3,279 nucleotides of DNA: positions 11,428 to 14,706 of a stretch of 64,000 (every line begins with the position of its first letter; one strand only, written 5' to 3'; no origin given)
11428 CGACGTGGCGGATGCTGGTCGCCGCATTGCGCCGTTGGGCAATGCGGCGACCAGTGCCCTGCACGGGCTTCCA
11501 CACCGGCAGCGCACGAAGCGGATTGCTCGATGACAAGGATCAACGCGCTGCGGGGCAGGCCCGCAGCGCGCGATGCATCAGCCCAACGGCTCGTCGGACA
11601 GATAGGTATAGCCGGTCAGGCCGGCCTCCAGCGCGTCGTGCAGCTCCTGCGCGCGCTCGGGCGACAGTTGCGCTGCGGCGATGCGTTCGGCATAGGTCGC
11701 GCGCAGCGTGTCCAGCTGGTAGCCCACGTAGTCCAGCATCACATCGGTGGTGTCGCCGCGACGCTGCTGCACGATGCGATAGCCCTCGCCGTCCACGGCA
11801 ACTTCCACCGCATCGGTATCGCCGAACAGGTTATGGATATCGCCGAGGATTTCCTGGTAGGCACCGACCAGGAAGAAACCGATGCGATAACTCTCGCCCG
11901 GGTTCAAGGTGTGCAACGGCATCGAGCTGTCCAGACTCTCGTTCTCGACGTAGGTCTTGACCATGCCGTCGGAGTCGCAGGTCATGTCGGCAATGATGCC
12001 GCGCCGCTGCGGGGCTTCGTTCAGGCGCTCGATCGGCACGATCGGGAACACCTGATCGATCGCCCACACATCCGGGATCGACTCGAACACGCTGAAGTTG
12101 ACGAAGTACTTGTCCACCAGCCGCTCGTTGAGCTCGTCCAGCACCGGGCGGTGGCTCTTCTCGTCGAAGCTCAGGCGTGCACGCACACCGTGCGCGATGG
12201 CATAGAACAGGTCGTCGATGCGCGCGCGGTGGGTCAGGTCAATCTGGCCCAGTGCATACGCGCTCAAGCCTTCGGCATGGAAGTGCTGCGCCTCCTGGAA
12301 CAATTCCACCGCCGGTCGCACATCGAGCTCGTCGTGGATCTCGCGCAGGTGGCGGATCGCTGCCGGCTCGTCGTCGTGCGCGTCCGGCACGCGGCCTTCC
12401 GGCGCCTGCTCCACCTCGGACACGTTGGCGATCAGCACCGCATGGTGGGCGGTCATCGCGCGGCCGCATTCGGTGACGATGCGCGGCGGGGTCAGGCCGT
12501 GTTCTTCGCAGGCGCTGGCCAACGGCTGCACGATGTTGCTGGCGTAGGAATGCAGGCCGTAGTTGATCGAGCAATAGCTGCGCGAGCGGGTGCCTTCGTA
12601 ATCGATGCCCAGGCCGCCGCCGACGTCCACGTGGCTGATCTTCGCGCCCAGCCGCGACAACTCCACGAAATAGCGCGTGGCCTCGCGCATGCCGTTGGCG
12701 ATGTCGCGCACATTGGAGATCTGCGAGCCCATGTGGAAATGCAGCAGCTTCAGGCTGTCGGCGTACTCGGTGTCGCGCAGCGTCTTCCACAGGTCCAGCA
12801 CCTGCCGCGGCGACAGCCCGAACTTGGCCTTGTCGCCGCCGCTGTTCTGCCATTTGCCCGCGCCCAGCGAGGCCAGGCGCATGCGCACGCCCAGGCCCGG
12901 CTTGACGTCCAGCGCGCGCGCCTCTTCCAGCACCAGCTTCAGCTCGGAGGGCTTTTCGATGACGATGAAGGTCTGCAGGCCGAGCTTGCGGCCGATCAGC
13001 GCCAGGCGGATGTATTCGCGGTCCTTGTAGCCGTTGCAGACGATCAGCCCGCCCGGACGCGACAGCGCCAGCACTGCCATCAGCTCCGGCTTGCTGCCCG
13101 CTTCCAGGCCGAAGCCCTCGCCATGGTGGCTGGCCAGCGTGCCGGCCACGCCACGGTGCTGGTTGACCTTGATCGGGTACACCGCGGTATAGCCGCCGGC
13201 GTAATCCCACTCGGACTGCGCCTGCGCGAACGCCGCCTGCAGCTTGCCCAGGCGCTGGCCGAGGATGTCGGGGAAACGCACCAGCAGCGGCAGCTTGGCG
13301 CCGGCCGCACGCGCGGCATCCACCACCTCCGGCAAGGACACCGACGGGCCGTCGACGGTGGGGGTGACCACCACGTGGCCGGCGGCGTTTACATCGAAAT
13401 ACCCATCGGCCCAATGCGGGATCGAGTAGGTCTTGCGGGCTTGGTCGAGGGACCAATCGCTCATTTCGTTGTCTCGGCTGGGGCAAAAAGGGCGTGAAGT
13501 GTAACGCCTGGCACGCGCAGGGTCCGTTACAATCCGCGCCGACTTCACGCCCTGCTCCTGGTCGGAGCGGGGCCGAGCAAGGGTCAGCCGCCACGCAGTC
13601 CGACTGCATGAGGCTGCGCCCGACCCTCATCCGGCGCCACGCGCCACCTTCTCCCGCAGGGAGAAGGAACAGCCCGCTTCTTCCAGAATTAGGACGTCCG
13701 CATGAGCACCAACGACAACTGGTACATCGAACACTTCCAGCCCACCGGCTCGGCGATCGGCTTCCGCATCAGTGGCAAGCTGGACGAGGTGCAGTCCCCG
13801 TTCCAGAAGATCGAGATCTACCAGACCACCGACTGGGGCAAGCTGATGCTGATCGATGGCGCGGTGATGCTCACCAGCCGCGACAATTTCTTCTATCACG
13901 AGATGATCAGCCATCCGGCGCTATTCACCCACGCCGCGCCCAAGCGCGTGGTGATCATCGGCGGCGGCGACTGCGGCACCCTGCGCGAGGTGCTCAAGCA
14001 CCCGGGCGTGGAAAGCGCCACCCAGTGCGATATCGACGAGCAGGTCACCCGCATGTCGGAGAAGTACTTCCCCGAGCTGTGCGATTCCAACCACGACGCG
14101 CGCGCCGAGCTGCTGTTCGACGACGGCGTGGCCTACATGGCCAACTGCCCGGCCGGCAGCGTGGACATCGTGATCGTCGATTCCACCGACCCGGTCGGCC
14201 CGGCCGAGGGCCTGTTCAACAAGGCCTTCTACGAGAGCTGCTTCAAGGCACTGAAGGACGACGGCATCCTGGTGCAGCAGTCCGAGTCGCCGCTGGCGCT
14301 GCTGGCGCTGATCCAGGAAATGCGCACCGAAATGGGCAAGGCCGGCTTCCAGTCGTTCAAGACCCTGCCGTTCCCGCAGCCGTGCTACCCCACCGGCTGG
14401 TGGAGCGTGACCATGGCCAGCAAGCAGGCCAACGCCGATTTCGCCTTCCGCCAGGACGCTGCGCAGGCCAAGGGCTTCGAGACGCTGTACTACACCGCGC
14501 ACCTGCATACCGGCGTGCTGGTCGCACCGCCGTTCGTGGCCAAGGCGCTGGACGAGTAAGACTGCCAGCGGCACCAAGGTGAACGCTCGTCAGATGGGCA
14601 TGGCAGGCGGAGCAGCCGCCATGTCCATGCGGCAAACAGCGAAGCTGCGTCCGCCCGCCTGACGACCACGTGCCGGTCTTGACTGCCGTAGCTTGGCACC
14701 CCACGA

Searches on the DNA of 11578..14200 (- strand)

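Call 4: search_rna_families(source=window, start=13000, end=14200, threshold=evalue, max_evalue=10, show_alignments=3)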
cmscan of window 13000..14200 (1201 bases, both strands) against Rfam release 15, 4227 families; matches with E-value up to 10: 4.
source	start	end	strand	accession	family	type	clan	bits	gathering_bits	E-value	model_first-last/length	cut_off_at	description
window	13130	13149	-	RF03985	mir-9250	Gene; miRNA;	-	18.8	90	3.2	1-63/63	no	mir-9250 microRNA precursor family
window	13559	13637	-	RF00988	mir-657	Gene; miRNA;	-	17.9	69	2.5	1-86/86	no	mir-657 microRNA precursor family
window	13121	13166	+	RF00523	Prion_pknot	Cis-reg;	-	16.1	39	5.2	1-40/40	no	Prion pseudoknot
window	13112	13247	+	RF01754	radC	Cis-reg;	-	15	40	3.3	1-149/149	no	radC RNA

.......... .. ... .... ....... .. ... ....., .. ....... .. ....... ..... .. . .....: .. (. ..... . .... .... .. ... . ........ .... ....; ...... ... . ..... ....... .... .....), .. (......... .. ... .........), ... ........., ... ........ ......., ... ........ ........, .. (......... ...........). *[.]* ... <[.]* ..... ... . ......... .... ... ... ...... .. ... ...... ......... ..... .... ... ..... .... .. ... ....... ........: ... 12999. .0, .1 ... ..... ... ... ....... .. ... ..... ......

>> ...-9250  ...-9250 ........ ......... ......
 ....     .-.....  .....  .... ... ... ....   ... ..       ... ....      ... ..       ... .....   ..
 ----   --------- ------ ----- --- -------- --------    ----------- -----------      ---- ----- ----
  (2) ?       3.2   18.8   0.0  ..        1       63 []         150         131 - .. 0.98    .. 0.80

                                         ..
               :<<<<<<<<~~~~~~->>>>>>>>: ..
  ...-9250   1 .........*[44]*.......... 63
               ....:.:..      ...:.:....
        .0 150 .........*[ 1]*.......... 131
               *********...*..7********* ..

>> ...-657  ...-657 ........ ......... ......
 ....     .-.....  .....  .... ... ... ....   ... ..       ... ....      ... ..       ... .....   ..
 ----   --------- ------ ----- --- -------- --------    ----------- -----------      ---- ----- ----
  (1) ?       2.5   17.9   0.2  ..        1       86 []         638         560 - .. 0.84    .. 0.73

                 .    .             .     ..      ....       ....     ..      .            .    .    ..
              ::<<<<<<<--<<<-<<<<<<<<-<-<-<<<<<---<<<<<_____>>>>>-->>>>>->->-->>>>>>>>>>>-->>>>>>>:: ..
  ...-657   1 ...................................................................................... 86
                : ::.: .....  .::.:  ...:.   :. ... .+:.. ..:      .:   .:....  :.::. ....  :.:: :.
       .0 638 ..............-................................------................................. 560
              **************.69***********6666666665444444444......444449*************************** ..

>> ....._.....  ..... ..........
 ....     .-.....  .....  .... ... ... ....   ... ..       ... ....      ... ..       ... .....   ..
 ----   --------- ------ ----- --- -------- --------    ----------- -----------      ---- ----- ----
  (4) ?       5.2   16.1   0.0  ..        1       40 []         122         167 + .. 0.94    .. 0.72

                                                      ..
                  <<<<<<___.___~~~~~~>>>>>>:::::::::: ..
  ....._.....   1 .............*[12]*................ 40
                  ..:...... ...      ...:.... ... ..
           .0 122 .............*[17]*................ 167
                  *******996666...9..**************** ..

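Call 15: search_rna_families(sources=[L034, L037, L039, L040, L041, L048, L051, L058, L004, L006, L061], threshold=gathering)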
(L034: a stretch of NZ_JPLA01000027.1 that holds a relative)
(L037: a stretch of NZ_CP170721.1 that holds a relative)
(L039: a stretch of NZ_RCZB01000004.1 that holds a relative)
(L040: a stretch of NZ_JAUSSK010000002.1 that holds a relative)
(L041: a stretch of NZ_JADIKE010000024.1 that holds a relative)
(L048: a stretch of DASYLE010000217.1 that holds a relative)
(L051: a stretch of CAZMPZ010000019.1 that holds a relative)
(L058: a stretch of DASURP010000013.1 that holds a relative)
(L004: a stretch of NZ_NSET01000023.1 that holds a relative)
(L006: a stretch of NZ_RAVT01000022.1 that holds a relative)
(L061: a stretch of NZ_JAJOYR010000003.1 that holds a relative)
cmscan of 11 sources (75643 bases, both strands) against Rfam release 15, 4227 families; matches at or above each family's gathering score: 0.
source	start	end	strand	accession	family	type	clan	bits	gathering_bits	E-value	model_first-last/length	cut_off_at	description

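Call 26: search_rna_families(source=L037, start=2300, end=2500, threshold=evalue, max_evalue=10, show_alignments=2)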
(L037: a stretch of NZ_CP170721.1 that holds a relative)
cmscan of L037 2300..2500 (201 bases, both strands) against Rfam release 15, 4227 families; matches with E-value up to 10: 2.
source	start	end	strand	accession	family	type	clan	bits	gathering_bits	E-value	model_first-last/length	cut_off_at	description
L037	2302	2351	+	RF01523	TB10Cs1H2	Gene; snRNA; snoRNA; HACA-box;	-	14.2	50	2.4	1-63/63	no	Trypanosomatid snoRNA TB10Cs1H2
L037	2423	2448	-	RF03407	MIR531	Gene; miRNA;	-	14.2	70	5.4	1-69/69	no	MIR531 microRNA precursor family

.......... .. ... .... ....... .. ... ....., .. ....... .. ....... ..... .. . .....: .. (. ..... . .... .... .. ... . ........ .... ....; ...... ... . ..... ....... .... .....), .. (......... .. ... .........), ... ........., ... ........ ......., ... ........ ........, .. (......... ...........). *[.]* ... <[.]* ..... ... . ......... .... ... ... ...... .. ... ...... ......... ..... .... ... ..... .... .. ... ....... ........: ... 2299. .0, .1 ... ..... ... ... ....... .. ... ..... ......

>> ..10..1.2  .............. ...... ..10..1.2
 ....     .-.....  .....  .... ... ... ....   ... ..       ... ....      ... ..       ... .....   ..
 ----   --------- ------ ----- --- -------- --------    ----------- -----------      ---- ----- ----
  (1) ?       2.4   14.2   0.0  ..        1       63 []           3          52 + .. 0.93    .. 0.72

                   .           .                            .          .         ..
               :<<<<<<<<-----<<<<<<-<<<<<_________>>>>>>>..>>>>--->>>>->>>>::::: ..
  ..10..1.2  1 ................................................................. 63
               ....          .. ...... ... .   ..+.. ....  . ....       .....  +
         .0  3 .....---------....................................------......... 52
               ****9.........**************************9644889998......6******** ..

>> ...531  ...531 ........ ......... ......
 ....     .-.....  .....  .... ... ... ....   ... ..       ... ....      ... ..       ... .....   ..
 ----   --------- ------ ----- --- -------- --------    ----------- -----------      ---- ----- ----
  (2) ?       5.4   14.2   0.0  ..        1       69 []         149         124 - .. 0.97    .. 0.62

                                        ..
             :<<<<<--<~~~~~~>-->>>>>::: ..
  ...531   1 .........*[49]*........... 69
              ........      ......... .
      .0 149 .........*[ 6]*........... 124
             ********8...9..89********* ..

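Call 50: build_rna_model(alignment_id=A1)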
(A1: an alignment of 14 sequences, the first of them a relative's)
Model R1 built from alignment A1 (14 sequences, 103 columns); structure: RNAalifold consensus.
model positions 75; base pairs 17; branch points 0; effective number of sequences 2.38; information 0.753 bits per position. Calibrated on 0.2 Mb of random sequence (short: E-values are rough).
structure used (alignment columns):
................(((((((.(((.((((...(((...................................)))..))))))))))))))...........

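Call 51: search_with_rna_model(model_id=R1, sources=[window, L001, L002, L003, L004, L005, L006, L007, L008, L009, L010, L011, L012, L013, L014, L015, L016, L017, L018, L019, L020, L021, L022, L023, L024, L025, L026, L027, L028, L029, L030, L031, L032, L033, L034, L035, L036, L037, L038, L039, L040, L041, L042, L043, L044, L045, L046, L047, L048, L049, L050, L051, L052, L053, L054, L055, L056, L057, L058, L059, L060, L061, L062, L063, L064, L065, L066, L067, L068, L069, L070, L071, L072, L073, L074, L075, L076, L077, L078, L079, L080], max_evalue=1)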
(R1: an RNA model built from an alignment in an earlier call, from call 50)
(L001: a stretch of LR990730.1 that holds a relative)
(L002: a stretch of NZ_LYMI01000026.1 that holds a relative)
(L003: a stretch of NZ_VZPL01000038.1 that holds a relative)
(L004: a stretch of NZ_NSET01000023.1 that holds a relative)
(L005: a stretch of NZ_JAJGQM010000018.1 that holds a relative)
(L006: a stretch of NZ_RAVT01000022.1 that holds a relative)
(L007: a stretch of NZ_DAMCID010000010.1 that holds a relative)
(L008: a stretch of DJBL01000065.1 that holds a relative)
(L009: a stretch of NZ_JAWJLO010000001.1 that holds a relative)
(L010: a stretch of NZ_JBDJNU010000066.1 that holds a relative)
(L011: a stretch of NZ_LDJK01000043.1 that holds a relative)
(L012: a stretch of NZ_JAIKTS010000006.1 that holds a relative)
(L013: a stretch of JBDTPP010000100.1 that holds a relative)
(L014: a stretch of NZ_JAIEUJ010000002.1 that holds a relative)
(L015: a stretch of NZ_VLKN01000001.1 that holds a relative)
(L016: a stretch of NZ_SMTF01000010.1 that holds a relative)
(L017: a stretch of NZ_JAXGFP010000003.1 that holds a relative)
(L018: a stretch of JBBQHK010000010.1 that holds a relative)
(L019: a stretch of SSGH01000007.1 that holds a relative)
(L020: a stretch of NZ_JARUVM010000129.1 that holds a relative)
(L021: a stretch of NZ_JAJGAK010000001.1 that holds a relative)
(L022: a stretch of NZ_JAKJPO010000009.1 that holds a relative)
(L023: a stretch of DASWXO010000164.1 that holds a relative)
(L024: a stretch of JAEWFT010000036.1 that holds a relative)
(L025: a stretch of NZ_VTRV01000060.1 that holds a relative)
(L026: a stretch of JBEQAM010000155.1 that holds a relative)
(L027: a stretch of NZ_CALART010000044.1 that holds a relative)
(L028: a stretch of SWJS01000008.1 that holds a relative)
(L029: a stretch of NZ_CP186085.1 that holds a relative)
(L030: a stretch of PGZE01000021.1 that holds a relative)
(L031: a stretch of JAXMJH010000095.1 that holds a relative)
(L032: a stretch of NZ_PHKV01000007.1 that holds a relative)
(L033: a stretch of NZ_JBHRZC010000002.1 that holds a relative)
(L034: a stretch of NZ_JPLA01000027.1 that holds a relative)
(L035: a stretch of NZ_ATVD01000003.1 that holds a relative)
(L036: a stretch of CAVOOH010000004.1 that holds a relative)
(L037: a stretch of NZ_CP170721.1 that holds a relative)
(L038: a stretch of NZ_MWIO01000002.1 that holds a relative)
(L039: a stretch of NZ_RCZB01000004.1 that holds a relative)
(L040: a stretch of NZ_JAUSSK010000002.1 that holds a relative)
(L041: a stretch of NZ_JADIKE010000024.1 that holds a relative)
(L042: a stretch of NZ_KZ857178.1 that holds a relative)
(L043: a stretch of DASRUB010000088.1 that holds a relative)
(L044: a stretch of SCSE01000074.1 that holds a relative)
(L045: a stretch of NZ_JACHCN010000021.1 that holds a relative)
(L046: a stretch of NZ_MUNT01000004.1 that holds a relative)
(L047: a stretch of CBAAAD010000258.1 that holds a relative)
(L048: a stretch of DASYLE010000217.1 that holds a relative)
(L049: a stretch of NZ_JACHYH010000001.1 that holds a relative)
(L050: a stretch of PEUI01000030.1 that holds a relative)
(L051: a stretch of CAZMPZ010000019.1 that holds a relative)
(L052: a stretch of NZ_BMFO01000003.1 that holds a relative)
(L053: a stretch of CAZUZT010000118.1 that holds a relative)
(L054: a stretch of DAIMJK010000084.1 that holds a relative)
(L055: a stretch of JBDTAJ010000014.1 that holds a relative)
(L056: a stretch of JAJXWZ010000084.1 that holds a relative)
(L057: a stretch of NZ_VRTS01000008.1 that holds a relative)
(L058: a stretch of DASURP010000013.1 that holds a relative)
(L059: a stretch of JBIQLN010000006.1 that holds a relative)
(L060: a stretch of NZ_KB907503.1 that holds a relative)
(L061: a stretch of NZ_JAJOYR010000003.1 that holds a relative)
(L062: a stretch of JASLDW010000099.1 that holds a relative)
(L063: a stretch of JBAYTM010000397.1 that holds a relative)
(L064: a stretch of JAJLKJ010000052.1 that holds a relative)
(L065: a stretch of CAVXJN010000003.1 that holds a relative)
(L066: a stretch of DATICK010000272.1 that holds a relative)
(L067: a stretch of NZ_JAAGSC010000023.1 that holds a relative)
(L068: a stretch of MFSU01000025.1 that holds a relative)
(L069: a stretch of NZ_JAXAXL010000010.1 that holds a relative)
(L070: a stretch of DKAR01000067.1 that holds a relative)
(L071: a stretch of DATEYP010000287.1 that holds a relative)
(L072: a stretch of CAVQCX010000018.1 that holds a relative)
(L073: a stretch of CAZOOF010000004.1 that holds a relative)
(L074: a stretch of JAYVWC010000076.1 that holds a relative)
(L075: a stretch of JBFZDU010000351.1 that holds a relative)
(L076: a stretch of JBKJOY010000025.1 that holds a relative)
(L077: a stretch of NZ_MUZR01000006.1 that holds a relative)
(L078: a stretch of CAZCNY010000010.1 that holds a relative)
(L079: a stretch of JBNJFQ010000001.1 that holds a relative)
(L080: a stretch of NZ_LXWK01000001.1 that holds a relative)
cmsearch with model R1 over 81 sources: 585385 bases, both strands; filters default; matches with E-value up to 1: 28.
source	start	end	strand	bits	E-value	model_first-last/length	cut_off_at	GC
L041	2373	2447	+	89.8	4.1e-20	1-75/75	no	0.68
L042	2325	2398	+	83.8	1.4e-18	1-75/75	no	0.73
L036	2370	2460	+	83.6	1.6e-18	1-75/75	no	0.71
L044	2372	2462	+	82.9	2.5e-18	1-75/75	no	0.67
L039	2372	2462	+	82.1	4e-18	1-75/75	no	0.71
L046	2354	2447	+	81.9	4.3e-18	1-75/75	no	0.69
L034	2376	2450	+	81.1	7.2e-18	1-75/75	no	0.75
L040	2376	2451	+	80.1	1.3e-17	1-75/75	no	0.75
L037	2374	2463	+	79.6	1.7e-17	1-75/75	no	0.73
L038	2374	2463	+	79.6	1.7e-17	1-75/75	no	0.73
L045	2103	2193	+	79.5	1.8e-17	1-75/75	no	0.68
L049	2380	2455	+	79.4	1.9e-17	1-75/75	no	0.71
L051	2358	2444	+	79.2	2.2e-17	1-75/75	no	0.72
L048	2371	2446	+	78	4.4e-17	1-75/75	no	0.74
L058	2391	2464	+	71.7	1.8e-15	1-75/75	no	0.72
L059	2390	2463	+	71.6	2e-15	1-75/75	no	0.72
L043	1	46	+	27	0.00055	37-75/75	5'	0.65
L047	16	88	+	25.7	0.0012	1-75/75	no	0.7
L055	3560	3636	-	21.3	0.016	1-75/75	no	0.71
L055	4188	4272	-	20.7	0.023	1-75/75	no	0.62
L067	3237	3322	+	17.2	0.18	1-75/75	no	0.71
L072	4570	4619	-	16.9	0.21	1-75/75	no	0.7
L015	679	728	+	16.9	0.22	1-75/75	no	0.76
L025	2402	2472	-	16.2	0.33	1-75/75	no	0.7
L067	4250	4325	-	16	0.36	1-75/75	no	0.71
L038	1467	1541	-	15.8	0.42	1-75/75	no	0.73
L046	5778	5842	-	15.6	0.46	1-75/75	no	0.62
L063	2168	2228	+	14.6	0.84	1-75/75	no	0.7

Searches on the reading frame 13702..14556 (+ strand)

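Call 52: search_protein_families(library=ncbifam, proteins=[window:13702-14556:+], max_evalue=0.00001)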
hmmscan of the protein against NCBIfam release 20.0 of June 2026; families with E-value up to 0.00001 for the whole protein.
window:13702-14556:+ (285 aa): 6 families
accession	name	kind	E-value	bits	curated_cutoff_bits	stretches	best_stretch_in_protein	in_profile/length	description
NF002010.0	PRK00811.1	equivalog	2.2e-108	361.9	260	1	2-284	2-285/287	polyamine aminopropyltransferase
TIGR00417.1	speE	equivalog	6.6e-80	268.3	249.55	1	7-278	1-271/271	spermidine synthase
NF002956.0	PRK03612.1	equivalog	1.7e-35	122.5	472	1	30-258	247-478/522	polyamine aminopropyltransferase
NF002435.0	PRK01581.1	equivalog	1.1e-23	83.9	537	1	29-216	102-290/374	polyamine aminopropyltransferase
NF003380.0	PRK04457.1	equivalog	8.1e-13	48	304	1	73-191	64-177/265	polyamine aminopropyltransferase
NF001811.0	PRK00536.1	equivalog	1.9e-07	31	352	1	22-283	16-256/262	spermidine synthase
